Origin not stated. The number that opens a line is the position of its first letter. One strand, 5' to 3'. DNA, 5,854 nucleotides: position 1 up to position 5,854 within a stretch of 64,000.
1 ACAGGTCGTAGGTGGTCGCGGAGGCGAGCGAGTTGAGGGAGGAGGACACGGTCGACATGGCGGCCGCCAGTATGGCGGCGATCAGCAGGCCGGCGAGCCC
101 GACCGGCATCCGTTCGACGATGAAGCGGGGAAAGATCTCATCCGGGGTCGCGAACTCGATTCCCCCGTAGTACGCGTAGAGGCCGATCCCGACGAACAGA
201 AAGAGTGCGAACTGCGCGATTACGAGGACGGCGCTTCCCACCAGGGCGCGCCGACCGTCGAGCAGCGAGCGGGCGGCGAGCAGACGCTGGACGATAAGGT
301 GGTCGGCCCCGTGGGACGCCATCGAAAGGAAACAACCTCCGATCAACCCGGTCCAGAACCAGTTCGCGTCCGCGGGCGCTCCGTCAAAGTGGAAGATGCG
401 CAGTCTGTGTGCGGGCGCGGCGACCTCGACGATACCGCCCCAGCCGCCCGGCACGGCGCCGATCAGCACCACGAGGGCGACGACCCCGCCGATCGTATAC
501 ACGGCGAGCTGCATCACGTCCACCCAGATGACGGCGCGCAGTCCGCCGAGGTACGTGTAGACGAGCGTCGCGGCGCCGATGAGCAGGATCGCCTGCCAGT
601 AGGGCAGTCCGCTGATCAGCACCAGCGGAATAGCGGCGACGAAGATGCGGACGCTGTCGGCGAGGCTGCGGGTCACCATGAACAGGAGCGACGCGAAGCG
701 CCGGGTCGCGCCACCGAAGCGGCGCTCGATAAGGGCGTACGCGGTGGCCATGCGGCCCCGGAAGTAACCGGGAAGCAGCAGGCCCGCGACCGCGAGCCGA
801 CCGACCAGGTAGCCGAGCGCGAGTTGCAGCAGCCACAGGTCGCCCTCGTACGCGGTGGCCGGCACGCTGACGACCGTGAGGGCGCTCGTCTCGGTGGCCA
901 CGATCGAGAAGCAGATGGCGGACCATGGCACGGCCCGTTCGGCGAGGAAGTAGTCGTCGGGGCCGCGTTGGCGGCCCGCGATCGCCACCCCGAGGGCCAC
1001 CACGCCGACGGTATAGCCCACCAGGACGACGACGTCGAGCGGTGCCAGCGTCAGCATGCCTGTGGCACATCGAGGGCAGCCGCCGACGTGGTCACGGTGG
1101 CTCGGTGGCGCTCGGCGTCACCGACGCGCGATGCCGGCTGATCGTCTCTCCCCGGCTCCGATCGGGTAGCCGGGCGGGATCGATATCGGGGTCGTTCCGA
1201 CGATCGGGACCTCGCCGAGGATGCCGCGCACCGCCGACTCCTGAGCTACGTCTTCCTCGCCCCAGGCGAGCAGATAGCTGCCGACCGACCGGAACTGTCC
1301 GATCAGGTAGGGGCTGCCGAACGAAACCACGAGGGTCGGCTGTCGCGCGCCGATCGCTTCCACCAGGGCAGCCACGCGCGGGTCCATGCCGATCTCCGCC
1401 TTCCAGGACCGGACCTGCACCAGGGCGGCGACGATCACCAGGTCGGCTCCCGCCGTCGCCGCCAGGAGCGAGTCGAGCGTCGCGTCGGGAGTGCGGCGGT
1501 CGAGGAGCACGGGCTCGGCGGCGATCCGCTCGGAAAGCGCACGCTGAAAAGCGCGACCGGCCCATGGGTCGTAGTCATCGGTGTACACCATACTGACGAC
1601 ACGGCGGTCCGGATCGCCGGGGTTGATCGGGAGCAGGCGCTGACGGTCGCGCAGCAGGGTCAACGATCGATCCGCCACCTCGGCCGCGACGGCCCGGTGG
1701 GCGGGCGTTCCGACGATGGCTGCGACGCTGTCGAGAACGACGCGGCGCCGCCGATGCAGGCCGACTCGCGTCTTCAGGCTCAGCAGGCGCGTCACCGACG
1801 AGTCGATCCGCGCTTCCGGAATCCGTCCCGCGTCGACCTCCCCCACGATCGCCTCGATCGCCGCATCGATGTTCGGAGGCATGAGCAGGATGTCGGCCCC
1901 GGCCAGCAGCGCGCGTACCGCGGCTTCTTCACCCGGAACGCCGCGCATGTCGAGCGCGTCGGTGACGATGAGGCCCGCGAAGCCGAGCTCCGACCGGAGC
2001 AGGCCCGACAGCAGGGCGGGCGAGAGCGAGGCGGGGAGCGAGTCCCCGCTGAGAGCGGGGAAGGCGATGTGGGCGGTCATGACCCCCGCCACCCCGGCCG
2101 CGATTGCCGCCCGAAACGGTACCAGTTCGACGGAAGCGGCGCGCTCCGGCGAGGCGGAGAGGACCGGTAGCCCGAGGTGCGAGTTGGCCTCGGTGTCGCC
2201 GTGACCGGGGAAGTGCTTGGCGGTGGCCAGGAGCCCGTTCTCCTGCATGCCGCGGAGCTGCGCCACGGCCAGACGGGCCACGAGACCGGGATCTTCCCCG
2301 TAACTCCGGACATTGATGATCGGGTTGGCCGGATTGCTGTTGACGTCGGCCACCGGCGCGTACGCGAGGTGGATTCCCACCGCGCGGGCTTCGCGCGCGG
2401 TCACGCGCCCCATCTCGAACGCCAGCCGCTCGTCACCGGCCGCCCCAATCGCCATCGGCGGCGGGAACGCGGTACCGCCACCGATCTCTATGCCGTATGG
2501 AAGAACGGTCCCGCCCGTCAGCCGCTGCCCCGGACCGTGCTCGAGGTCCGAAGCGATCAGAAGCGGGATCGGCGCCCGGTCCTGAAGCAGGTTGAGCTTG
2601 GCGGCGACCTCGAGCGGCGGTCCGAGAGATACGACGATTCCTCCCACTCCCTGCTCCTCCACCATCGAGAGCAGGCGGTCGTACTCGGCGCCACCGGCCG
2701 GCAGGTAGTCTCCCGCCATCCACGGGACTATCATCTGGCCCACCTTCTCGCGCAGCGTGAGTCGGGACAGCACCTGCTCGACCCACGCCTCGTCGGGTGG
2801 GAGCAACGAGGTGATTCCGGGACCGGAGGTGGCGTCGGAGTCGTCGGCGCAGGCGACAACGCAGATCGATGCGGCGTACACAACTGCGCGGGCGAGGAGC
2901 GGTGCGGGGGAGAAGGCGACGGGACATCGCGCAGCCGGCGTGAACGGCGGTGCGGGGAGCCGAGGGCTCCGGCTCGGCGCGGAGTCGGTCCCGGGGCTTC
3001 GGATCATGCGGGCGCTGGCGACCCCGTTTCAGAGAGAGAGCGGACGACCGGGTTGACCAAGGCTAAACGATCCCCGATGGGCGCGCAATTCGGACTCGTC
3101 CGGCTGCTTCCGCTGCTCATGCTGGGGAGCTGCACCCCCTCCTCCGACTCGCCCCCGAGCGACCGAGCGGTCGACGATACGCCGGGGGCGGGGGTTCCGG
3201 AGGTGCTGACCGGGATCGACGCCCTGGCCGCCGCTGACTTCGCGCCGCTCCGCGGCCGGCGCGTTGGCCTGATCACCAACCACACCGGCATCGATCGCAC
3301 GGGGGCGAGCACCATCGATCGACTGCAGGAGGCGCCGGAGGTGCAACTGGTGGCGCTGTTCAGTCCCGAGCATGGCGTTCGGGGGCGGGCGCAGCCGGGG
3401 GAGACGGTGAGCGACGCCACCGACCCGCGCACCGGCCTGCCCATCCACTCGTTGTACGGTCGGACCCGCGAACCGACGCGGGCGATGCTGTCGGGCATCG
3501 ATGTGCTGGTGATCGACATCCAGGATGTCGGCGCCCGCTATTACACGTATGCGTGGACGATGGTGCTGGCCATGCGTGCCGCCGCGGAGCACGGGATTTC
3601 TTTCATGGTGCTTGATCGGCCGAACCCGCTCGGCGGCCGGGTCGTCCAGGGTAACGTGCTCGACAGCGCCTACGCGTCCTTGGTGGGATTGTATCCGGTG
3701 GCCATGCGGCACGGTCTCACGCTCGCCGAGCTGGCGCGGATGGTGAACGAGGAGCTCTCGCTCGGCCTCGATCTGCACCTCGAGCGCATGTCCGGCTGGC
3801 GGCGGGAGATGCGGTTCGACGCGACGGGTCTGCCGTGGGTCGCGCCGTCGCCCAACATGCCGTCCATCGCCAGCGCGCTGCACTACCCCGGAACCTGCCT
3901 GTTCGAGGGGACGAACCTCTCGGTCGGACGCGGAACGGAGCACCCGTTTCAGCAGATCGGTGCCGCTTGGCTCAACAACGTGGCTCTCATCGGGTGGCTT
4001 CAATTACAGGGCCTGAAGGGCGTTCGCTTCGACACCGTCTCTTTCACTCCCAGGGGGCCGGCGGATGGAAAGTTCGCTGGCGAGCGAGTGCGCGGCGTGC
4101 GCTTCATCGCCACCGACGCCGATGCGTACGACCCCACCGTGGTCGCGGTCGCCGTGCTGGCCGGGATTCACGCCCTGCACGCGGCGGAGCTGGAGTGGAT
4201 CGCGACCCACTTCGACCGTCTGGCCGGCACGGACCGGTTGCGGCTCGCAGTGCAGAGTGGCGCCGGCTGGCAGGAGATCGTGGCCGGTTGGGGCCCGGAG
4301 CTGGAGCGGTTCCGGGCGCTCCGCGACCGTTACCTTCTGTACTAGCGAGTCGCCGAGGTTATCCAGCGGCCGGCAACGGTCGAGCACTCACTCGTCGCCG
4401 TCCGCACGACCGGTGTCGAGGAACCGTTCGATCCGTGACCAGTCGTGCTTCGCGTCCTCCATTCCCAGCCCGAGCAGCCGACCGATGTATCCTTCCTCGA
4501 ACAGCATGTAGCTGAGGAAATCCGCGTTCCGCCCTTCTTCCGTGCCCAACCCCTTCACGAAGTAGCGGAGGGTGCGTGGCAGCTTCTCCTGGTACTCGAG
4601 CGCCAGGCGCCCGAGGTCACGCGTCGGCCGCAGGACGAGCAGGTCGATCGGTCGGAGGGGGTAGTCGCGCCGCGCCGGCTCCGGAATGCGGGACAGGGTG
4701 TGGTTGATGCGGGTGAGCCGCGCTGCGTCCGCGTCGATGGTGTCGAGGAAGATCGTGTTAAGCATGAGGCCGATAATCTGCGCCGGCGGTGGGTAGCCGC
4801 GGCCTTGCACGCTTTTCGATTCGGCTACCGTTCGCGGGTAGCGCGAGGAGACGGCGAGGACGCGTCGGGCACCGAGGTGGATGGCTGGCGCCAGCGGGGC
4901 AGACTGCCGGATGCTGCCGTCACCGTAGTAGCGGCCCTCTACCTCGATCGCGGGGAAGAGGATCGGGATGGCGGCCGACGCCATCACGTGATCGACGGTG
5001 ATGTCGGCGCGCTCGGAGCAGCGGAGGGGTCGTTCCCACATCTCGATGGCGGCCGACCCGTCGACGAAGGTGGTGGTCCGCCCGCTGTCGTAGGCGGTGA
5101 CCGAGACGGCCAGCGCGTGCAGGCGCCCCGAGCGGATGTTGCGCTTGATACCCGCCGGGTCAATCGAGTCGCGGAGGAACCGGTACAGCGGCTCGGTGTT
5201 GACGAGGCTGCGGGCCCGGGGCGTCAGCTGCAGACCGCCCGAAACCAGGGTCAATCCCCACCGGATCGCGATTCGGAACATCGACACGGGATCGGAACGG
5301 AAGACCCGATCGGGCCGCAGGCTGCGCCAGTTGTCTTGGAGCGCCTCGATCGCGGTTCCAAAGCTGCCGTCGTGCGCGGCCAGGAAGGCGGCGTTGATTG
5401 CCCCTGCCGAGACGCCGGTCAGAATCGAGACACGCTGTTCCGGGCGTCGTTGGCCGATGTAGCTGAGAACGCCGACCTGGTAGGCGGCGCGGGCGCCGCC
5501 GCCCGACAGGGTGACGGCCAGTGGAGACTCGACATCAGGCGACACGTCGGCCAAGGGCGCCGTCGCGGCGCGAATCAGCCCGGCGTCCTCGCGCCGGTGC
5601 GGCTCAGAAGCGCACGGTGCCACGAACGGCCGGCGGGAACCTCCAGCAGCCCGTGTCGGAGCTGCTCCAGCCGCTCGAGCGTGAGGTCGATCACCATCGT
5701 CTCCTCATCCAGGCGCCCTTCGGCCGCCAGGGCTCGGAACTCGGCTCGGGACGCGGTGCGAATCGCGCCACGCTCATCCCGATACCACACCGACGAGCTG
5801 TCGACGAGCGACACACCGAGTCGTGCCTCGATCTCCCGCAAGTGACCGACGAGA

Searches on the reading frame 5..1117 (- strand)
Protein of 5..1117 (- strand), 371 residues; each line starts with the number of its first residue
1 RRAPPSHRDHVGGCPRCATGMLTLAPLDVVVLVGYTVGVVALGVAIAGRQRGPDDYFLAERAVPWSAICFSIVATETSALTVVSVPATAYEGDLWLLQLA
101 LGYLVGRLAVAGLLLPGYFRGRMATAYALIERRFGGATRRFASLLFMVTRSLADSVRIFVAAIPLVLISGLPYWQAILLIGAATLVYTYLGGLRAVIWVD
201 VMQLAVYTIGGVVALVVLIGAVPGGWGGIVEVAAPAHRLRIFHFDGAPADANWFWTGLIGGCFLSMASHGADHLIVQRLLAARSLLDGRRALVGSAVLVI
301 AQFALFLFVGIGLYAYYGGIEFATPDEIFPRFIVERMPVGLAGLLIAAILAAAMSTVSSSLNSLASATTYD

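Call 18: search_protein_families(library=pfam, proteins=[window:5-1117:-], max_evalue=0.00001)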
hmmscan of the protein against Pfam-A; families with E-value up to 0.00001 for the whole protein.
window:5-1117:- (371 aa): 1 family
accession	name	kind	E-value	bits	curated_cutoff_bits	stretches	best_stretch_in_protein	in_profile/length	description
PF00474.23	SSF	-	2.4e-33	116.1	22.8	1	56-371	1-323/406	Sodium:solute symporter family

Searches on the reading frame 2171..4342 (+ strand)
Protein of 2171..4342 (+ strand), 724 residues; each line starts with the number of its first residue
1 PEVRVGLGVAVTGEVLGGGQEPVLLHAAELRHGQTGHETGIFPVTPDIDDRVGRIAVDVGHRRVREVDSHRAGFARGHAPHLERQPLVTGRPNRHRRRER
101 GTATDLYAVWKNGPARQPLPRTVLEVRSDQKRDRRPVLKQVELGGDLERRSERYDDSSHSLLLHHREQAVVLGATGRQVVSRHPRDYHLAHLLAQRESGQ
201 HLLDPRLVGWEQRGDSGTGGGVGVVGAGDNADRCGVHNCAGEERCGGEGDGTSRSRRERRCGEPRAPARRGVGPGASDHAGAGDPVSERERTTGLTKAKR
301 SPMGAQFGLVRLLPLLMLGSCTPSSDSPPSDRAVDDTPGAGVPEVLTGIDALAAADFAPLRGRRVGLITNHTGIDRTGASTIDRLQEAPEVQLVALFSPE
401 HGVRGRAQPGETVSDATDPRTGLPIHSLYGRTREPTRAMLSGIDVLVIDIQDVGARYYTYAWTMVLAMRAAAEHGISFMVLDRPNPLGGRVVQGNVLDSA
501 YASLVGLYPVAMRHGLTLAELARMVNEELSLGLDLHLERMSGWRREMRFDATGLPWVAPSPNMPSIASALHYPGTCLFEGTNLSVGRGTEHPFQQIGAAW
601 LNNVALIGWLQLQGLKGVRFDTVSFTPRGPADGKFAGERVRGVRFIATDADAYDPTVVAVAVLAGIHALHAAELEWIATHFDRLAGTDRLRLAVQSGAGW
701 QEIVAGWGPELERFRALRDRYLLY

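Call 18: search_protein_families(library=pfam, proteins=[window:2171-4342:+], max_evalue=0.00001)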
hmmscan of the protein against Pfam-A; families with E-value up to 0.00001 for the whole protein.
window:2171-4342:+ (724 aa): 2 families
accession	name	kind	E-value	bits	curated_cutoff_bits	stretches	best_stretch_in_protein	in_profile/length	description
PF07075.17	NamZ_N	-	7.7e-85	283.8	26.9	1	365-566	1-202/203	Exo-beta-N-acetylmuramidase NamZ, N-terminal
PF20732.2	NamZ_C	-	9.2e-45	153.6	25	1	571-724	2-152/152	Exo-beta-N-acetylmuramidase NamZ, C-terminal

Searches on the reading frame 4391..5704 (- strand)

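Call 18: search_protein_families(library=pfam, proteins=[window:4391-5704:-], max_evalue=0.00001)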
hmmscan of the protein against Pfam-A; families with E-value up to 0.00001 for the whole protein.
window:4391-5704:- (438 aa): 1 family
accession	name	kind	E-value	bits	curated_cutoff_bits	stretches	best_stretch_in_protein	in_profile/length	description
PF01734.28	Patatin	-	9.4e-28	98.2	27.7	1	65-275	2-191/191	Patatin-like phospholipase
